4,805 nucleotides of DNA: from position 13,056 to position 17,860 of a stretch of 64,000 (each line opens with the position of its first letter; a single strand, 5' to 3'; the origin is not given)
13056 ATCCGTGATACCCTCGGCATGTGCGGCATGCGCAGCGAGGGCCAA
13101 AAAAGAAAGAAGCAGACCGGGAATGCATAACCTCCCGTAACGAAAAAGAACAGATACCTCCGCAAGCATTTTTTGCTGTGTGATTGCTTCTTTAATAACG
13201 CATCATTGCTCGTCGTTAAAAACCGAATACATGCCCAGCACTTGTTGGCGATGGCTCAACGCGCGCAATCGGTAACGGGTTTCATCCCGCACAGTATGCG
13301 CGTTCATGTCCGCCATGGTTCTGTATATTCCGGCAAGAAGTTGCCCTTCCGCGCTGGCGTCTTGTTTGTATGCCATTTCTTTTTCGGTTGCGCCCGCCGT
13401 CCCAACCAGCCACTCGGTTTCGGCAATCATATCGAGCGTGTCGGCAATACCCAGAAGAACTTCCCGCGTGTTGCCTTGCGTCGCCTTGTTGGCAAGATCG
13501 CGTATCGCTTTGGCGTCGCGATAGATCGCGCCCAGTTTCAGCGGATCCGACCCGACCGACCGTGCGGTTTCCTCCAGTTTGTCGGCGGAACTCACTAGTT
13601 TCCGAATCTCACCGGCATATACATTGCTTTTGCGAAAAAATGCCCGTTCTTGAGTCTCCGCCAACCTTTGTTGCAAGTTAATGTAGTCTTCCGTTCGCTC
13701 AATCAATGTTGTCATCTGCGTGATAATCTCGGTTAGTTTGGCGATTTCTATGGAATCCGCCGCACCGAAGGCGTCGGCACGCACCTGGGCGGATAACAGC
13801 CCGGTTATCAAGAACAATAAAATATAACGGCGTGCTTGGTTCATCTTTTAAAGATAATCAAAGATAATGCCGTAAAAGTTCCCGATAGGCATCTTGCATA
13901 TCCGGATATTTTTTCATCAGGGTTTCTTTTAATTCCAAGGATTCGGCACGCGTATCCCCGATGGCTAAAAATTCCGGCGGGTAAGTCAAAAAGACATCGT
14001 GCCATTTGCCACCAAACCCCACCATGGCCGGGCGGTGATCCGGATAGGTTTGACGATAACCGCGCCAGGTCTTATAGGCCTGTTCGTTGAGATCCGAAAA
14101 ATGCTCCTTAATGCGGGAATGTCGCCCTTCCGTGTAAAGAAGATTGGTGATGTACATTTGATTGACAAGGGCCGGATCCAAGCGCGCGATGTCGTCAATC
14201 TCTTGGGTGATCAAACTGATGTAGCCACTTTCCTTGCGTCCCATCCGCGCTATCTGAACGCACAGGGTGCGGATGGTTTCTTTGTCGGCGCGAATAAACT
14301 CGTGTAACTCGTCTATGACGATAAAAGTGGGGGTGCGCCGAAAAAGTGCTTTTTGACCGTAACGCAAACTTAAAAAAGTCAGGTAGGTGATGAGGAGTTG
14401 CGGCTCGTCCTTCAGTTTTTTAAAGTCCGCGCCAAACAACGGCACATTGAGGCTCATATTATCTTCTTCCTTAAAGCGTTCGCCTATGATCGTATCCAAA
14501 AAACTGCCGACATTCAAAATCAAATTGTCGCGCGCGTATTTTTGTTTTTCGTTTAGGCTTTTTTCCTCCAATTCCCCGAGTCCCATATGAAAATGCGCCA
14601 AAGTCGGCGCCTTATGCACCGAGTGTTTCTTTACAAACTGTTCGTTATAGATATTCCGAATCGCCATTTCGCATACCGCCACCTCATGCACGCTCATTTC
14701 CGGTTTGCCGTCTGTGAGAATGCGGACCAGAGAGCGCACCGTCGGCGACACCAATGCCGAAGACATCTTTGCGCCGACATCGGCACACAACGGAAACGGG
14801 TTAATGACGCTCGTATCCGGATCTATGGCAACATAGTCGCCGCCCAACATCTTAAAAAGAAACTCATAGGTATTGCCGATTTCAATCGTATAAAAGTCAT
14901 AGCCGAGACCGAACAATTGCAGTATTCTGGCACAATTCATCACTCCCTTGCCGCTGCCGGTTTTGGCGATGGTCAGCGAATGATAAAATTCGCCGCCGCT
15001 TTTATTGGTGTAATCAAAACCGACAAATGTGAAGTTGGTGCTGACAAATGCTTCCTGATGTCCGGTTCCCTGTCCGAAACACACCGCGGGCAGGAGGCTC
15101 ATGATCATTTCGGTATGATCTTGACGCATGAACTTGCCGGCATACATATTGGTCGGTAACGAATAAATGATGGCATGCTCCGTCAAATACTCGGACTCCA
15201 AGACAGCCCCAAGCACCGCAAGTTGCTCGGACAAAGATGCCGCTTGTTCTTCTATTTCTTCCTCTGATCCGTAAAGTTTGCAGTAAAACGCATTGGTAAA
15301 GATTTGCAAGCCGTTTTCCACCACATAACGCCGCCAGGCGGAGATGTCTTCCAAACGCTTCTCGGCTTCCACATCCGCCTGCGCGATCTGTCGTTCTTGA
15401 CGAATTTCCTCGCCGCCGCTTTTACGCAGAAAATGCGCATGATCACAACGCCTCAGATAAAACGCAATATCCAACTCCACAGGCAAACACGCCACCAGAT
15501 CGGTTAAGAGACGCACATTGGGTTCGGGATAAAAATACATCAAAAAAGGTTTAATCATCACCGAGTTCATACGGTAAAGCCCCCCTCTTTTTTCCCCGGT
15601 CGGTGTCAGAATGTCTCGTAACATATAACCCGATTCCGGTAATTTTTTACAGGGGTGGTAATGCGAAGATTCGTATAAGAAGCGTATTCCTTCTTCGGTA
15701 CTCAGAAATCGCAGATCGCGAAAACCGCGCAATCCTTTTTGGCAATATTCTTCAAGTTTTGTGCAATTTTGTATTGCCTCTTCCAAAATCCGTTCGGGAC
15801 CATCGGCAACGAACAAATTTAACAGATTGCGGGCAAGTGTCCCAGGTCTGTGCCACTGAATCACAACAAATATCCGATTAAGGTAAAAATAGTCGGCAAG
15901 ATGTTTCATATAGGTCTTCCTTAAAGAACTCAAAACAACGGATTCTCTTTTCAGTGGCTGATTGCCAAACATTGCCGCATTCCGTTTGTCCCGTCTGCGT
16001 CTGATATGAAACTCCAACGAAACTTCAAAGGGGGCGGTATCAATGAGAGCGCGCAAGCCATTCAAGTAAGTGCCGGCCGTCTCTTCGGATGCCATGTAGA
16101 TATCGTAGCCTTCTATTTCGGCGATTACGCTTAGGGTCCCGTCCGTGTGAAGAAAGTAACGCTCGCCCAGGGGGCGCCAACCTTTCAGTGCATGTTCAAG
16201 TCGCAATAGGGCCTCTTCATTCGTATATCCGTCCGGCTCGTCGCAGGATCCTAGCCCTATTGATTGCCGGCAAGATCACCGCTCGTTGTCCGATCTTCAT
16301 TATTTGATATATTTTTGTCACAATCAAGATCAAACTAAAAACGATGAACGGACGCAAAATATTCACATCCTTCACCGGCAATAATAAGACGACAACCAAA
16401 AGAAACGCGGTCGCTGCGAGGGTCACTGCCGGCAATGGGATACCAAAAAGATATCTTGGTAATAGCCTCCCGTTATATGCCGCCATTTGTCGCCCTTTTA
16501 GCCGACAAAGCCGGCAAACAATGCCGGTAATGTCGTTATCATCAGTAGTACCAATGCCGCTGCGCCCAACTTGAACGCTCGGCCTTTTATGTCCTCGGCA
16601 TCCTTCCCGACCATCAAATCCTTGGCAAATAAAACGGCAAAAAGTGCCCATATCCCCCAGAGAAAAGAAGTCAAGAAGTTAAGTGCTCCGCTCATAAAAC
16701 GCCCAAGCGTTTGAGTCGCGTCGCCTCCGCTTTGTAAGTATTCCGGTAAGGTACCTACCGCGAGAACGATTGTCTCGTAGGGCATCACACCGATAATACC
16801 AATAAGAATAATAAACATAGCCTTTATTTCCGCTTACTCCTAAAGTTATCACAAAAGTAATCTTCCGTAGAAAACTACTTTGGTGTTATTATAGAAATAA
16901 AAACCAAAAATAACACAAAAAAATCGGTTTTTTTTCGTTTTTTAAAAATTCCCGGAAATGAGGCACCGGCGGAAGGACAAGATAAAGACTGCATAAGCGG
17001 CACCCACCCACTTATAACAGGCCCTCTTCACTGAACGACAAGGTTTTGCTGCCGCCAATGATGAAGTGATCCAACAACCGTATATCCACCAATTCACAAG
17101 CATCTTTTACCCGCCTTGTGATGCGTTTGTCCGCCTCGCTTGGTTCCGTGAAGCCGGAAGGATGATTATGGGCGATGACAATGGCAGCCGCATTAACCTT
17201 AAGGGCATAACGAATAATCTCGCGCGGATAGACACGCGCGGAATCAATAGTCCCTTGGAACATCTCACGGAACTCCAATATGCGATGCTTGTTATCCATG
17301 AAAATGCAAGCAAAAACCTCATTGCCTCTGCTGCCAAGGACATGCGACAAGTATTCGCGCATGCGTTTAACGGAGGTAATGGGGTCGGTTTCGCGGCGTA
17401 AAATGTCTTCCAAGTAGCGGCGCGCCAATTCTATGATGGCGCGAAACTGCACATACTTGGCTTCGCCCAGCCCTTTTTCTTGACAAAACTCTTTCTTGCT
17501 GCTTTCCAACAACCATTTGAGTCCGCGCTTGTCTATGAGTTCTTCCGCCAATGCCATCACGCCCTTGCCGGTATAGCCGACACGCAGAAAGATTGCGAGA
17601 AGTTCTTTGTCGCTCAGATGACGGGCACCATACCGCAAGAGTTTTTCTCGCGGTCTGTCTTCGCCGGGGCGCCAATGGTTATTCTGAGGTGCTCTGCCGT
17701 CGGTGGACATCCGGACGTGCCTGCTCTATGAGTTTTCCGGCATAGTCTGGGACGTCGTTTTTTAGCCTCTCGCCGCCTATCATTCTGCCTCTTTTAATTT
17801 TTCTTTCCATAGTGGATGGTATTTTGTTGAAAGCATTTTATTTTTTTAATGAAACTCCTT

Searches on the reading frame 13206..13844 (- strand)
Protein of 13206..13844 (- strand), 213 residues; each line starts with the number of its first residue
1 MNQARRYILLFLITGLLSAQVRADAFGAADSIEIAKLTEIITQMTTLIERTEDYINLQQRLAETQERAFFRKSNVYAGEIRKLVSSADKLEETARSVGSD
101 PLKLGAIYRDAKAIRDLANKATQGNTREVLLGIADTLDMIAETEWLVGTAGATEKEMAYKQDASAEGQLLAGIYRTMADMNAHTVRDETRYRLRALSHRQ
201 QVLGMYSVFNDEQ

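Call 58: search_protein_families(library=pfam, proteins=[window:13206-13844:-], max_evalue=0.001)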
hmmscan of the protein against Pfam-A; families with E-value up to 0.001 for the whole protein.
window:13206-13844:- (213 aa): 0 families

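Call 60: search_protein_families(library=ncbifam, proteins=[window:13206-13844:-], max_evalue=0.1)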
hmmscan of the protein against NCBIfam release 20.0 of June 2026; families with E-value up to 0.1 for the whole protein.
window:13206-13844:- (213 aa): 1 family
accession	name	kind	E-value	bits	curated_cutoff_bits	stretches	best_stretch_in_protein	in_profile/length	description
NF008386.0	PRK11181.1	equivalog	0.055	12.7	366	0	132-160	156-184/244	23S rRNA (guanosine(2251)-2'-O)-methyltransferase RlmB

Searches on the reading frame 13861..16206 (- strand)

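Call 58: search_protein_families(library=pfam, proteins=[window:13861-16206:-], max_evalue=0.001)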
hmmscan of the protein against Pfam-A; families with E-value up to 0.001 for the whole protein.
window:13861-16206:- (782 aa): 1 family
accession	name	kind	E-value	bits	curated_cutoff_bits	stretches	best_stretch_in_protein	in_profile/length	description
PF19044.6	P-loop_TraG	-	2.1e-05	23.8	25.8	1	411-675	33-298/413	TraG P-loop domain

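Call 60: search_protein_families(library=ncbifam, proteins=[window:13861-16206:-], max_evalue=0.1)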
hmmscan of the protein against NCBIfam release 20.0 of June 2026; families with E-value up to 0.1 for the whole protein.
window:13861-16206:- (782 aa): 6 families
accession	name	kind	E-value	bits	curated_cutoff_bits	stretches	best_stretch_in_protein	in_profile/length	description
TIGR02746.1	TraC-F-type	equivalog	2.6e-24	85.2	567.05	1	273-674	287-689/800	type IV secretion system protein TraC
TIGR00929.1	VirB4_CagE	subfamily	1.2e-14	53.5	643.1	1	271-769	291-779/792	VirB4 family type IV secretion/conjugal transfer ATPase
NF045975.1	VirB4_plasma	equivalog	9.3e-12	43.5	590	1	411-674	519-808/894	Mbov_0397 family ICE element conjugal transfer ATPase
NF010278.0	PRK13721.1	subfamily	0.00014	19.9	1177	1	414-673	486-737/874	type IV secretion system protein TraC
TIGR03924.1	T7SS_EccC_a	equivalog_domain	0.0046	15.8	509.15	1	628-672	566-609/673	type VII secretion protein EccCa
TIGR03744.1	traC_PFL_4706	equivalog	0.0046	14.8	520.6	0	603-682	708-787/892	conjugative transfer ATPase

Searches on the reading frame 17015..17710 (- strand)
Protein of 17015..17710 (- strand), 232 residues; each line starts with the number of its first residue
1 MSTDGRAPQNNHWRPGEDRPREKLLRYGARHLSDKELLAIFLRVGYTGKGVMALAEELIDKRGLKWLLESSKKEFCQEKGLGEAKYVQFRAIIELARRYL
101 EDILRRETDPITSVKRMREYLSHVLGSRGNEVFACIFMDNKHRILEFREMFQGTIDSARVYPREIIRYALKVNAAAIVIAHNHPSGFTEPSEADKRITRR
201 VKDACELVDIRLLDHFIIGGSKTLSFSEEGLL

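Call 58: search_protein_families(library=pfam, proteins=[window:17015-17710:-], max_evalue=0.001)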
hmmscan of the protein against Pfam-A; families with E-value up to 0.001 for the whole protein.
window:17015-17710:- (232 aa): 2 families
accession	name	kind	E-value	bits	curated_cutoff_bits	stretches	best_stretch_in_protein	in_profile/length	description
PF04002.20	RadC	-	2.8e-43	147.1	22.1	1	111-231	1-121/121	RadC-like JAB domain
PF20582.4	UPF0758_N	-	2.8e-24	85.4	27.1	1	15-87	5-77/77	UPF0758 N-terminal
